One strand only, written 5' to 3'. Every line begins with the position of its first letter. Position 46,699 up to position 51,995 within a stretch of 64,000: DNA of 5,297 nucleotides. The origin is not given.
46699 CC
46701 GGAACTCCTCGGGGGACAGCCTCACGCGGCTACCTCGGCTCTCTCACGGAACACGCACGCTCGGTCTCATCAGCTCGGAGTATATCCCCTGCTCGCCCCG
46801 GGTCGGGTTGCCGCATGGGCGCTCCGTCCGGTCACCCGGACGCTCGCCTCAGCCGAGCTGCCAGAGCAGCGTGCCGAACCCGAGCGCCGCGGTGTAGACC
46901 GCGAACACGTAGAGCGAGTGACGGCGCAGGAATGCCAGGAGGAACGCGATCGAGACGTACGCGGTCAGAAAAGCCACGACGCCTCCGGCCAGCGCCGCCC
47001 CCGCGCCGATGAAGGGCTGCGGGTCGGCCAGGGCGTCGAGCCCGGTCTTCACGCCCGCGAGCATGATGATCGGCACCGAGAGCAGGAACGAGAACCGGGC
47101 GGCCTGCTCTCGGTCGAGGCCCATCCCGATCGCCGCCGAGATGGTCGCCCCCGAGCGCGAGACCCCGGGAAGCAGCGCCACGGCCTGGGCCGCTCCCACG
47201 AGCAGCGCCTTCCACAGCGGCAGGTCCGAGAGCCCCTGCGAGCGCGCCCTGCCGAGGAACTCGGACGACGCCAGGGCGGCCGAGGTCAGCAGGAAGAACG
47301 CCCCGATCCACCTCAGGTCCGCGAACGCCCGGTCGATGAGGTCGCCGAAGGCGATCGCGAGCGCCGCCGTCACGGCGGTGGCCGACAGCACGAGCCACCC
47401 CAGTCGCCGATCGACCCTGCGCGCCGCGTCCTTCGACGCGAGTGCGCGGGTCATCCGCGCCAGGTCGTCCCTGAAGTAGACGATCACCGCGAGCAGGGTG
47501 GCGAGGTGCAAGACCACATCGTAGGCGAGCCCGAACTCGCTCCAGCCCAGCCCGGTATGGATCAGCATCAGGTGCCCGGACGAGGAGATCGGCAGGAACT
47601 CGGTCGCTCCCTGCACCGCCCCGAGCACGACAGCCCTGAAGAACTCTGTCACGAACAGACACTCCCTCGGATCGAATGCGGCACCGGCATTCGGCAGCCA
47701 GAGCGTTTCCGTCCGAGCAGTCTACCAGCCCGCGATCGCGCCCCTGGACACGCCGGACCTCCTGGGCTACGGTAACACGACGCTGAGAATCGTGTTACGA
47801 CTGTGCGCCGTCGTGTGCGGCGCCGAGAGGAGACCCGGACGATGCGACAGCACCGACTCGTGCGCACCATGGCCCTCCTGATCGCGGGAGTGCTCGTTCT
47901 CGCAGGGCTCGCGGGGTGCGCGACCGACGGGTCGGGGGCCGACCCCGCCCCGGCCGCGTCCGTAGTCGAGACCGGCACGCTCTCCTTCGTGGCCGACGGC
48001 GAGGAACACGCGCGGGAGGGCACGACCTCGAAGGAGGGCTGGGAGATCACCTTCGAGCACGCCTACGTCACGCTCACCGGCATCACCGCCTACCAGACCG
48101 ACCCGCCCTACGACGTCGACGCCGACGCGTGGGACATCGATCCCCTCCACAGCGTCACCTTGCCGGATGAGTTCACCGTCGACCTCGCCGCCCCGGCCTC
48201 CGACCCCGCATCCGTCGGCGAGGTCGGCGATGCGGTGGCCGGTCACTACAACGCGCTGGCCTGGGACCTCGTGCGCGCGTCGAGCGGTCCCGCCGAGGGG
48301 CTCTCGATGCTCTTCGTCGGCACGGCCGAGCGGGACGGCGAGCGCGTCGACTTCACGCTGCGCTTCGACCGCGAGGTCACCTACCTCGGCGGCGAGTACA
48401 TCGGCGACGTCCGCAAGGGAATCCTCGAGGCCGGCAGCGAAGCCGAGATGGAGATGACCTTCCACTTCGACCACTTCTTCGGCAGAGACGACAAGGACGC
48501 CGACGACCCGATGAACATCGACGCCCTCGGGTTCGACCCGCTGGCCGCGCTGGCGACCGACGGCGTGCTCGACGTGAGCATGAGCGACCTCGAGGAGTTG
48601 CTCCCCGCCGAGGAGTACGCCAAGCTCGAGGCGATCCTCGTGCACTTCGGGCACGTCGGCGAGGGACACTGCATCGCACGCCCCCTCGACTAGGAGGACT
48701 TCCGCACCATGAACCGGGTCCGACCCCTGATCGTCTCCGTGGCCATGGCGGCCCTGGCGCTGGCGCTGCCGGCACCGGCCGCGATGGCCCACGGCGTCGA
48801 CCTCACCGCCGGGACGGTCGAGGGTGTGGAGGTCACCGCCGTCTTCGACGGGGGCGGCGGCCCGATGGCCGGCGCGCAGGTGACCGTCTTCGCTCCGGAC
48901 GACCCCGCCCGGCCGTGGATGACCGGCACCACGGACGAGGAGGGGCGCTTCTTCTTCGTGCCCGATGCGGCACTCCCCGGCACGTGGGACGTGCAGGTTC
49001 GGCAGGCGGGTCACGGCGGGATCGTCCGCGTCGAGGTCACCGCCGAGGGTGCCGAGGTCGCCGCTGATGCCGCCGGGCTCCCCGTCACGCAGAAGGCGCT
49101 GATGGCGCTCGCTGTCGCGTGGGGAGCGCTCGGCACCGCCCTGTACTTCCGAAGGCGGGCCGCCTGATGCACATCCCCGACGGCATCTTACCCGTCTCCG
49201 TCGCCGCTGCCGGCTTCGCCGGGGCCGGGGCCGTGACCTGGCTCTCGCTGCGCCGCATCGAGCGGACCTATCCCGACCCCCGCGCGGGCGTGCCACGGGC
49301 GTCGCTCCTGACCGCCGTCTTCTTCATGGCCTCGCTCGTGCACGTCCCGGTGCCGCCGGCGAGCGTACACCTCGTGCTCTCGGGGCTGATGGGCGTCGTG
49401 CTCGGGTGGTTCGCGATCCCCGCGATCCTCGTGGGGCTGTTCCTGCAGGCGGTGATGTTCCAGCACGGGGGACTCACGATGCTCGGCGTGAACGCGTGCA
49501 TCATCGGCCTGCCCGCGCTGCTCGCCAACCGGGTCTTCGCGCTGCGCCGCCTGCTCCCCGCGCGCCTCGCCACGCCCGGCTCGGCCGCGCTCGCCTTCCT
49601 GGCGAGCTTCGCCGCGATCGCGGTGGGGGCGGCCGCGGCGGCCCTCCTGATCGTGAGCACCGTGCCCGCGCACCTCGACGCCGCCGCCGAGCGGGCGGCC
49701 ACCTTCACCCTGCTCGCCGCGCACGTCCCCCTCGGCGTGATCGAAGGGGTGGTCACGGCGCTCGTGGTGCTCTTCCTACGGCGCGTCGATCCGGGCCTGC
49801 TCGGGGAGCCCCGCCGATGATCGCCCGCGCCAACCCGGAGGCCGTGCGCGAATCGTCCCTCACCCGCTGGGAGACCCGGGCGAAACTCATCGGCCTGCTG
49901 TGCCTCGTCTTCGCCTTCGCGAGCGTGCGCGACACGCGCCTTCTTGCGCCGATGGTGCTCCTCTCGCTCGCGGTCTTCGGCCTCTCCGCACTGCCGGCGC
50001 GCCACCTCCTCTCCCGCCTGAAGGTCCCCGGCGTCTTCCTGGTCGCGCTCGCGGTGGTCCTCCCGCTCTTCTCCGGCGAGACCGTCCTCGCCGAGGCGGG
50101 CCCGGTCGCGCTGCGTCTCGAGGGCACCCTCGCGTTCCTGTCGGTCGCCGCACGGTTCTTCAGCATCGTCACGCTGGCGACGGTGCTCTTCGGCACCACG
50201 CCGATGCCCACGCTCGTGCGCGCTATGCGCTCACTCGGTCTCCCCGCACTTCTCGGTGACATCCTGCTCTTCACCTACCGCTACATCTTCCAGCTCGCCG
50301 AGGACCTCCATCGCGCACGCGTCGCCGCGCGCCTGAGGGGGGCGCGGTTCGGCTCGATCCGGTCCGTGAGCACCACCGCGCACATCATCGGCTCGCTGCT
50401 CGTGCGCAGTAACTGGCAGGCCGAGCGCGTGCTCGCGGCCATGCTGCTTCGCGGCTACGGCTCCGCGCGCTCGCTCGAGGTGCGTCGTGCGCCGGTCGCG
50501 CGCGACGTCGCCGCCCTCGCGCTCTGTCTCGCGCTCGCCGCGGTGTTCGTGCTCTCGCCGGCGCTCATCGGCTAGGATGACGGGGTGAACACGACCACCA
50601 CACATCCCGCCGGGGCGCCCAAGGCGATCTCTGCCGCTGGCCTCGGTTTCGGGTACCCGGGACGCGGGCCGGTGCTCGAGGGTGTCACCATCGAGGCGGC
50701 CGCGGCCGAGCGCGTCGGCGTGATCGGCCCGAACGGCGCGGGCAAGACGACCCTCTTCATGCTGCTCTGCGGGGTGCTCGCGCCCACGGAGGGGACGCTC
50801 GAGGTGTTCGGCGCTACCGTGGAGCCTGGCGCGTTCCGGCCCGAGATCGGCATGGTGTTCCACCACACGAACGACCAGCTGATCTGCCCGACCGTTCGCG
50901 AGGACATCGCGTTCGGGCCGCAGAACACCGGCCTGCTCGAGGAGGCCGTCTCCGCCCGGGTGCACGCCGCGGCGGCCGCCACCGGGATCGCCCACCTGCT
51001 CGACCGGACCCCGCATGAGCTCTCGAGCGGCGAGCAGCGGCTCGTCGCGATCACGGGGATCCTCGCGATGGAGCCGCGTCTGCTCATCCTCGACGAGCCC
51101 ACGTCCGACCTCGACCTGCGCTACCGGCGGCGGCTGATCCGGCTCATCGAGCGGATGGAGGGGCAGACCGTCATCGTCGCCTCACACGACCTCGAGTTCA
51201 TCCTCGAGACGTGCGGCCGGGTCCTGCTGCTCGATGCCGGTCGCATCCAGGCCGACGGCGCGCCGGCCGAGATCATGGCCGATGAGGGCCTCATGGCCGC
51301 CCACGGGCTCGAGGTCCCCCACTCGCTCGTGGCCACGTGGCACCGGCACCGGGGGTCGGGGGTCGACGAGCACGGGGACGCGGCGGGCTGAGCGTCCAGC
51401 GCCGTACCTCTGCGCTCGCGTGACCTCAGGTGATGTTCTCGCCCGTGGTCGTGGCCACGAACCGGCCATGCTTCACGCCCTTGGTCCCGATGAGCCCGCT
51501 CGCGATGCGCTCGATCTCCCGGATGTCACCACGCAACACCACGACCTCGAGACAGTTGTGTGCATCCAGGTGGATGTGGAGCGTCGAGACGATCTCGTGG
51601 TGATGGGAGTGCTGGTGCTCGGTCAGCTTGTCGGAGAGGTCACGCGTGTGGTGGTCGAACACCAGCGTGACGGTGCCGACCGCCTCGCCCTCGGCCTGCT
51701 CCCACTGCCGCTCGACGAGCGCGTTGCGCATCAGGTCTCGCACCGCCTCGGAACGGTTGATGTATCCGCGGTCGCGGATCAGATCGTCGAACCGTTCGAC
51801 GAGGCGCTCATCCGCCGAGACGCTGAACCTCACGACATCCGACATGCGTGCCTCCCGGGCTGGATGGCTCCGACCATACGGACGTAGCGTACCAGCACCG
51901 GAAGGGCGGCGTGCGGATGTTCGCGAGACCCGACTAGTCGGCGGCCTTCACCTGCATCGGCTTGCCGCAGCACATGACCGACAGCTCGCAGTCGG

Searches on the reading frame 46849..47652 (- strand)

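Call 54: search_protein_families(library=pfam, proteins=[window:46849-47652:-], max_evalue=0.0001)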
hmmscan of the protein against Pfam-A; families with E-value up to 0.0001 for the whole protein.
window:46849-47652:- (267 aa): 1 family
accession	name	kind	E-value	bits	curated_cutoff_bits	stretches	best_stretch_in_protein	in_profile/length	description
PF02673.24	BacA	-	1.8e-70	238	33.4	1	7-259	1-256/257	Bacitracin resistance protein BacA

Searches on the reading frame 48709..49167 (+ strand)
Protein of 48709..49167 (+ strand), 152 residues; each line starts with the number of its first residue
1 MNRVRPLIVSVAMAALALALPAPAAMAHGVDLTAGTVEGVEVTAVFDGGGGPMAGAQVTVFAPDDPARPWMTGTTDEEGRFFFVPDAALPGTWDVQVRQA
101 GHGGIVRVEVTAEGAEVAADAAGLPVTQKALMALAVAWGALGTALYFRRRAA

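Call 54: search_protein_families(library=pfam, proteins=[window:48709-49167:+], max_evalue=0.0001)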
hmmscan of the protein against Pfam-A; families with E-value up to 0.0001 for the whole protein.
window:48709-49167:+ (152 aa): 1 family
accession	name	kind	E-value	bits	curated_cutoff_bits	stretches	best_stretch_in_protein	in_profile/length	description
PF13620.12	CarboxypepD_reg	-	1.4e-07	32.2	32.3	1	45-115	6-74/82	Carboxypeptidase regulatory-like domain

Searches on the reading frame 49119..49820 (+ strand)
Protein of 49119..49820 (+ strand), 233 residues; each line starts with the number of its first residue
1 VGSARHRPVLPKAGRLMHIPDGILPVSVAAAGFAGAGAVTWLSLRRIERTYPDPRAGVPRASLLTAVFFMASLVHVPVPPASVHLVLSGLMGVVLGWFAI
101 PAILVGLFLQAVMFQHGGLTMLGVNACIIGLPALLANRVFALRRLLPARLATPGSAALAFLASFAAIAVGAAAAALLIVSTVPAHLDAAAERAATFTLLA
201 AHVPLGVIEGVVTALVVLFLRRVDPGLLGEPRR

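Call 55: search_protein_families(library=pfam, proteins=[window:49119-49820:+], max_evalue=0.0001)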
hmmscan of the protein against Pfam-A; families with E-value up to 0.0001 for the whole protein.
window:49119-49820:+ (233 aa): 1 family
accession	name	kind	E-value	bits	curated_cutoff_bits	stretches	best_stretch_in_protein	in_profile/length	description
PF01891.21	CbiM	-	8.6e-47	160.1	23.1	1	18-226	1-204/205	Cobalt uptake substrate-specific transmembrane region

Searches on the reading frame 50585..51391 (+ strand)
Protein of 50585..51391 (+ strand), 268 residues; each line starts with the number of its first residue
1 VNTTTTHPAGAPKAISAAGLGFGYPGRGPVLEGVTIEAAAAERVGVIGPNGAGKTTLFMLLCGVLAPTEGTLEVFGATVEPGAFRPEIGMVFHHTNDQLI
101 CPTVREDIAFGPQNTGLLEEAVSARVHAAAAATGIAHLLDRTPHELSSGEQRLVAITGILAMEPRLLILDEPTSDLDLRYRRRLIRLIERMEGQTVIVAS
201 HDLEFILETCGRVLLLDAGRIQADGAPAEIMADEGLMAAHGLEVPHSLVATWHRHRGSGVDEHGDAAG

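Call 55: search_protein_families(library=pfam, proteins=[window:50585-51391:+], max_evalue=0.0001)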
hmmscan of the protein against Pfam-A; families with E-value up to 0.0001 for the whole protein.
window:50585-51391:+ (268 aa): 3 families
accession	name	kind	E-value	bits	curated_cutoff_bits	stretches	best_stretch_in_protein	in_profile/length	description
PF00005.33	ABC_tran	-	2.1e-27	96.8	25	1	31-174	1-137/137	ABC transporter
PF13304.12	AAA_21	-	3e-17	64.1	27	1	140-205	232-302/304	AAA domain, putative AbiEii toxin, Type IV TA system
PF02463.25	SMC_N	-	1.9e-07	31.2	40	0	143-205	134-201/220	RecF/RecN/SMC N terminal domain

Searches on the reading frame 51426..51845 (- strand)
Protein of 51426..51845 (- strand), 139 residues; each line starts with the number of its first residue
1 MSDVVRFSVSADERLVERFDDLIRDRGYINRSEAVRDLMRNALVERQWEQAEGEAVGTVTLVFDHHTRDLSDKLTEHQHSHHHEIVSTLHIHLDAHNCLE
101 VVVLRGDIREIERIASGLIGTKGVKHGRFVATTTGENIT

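Call 55: search_protein_families(library=pfam, proteins=[window:51426-51845:-], max_evalue=0.0001)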
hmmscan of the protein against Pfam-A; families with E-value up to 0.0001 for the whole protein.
window:51426-51845:- (139 aa): 2 families
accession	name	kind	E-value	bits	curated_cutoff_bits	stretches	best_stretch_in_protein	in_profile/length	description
PF08753.17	NikR_C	-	7.7e-31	106.6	22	1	56-130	1-75/77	NikR C terminal nickel binding domain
PF01402.27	RHH_1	-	9.3e-08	32.2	20.5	1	6-43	1-37/39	Ribbon-helix-helix protein, copG family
